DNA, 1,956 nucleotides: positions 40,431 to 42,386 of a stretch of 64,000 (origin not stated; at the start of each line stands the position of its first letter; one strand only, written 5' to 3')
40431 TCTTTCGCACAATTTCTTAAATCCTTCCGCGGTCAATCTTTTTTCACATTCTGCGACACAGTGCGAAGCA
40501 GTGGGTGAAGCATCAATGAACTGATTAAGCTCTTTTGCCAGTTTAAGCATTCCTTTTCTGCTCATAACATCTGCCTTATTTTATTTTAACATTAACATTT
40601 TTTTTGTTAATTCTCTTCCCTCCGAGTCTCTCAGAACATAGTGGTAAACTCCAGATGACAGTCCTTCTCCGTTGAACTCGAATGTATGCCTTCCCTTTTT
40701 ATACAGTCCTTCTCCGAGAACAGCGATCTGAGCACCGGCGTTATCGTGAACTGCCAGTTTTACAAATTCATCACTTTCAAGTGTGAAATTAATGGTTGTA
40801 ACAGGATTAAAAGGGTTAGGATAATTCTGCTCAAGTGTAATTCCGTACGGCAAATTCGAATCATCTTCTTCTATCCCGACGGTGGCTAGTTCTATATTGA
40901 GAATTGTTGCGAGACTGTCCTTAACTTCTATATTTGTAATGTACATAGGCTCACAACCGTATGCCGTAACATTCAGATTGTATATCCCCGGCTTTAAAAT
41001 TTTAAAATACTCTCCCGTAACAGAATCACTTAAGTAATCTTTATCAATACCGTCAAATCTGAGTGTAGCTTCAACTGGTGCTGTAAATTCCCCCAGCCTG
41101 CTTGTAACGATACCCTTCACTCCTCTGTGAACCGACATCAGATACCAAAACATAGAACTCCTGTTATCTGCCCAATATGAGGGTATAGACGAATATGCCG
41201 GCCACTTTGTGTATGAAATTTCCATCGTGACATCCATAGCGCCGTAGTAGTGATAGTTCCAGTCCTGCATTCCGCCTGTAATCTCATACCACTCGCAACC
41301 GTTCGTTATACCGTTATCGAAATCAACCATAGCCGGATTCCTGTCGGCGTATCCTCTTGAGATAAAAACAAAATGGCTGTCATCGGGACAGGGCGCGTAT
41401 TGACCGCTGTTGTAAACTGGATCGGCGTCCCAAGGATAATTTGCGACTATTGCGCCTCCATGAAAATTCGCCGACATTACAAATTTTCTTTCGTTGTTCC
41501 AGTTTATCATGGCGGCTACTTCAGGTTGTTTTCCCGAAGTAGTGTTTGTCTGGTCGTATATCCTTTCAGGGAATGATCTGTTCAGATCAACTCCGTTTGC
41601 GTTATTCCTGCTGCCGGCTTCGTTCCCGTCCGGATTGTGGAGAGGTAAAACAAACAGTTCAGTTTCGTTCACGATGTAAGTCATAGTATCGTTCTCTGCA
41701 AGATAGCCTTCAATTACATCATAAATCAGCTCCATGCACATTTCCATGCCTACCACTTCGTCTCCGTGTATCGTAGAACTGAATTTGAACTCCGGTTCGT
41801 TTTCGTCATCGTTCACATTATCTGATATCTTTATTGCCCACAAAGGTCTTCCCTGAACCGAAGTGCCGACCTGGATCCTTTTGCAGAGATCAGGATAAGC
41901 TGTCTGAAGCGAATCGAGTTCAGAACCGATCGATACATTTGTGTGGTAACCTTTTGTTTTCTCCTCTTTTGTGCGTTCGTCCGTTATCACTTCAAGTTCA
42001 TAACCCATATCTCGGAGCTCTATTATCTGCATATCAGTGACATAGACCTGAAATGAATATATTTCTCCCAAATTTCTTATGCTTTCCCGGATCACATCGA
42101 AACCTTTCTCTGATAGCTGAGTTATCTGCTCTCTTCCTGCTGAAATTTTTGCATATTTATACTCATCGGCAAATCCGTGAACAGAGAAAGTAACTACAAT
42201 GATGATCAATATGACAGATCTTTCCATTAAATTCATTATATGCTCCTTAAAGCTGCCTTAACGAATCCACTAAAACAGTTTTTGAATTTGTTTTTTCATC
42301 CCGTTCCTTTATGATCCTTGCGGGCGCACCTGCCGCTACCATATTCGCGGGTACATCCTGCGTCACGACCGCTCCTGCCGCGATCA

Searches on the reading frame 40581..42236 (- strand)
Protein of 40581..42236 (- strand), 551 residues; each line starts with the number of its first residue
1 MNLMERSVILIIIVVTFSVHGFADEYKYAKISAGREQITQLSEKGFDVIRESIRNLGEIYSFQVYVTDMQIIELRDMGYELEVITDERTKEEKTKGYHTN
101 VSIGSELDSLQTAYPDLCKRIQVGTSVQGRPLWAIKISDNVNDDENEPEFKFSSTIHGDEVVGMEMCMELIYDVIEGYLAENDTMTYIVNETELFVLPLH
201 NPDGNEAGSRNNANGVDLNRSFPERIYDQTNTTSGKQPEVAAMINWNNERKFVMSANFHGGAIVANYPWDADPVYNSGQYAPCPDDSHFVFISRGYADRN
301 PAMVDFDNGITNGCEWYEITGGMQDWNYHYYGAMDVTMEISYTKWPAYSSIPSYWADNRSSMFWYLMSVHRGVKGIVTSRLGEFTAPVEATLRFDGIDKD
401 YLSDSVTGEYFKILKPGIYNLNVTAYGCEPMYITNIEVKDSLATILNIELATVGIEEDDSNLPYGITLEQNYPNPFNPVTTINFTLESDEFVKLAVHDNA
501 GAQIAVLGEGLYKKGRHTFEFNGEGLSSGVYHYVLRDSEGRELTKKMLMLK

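Call 10: search_protein_families(library=pfam, proteins=[window:40581-42236:-], max_evalue=0.001)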
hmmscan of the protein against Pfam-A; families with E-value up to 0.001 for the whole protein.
window:40581-42236:- (551 aa): 3 families
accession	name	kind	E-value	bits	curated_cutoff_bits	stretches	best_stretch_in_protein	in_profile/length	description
PF00246.29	Peptidase_M14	-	6.6e-59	200.3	21.6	1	105-359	3-284/286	Zinc carboxypeptidase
PF24827.1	AstE_AspA_cat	-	5.9e-07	29.7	25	1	154-228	9-70/192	Succinylglutamate desuccinylase/Aspartoacylase catalytic domain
PF18962.6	Por_Secre_tail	-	1.4e-05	25.8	27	1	472-547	2-73/75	Secretion system C-terminal sorting domain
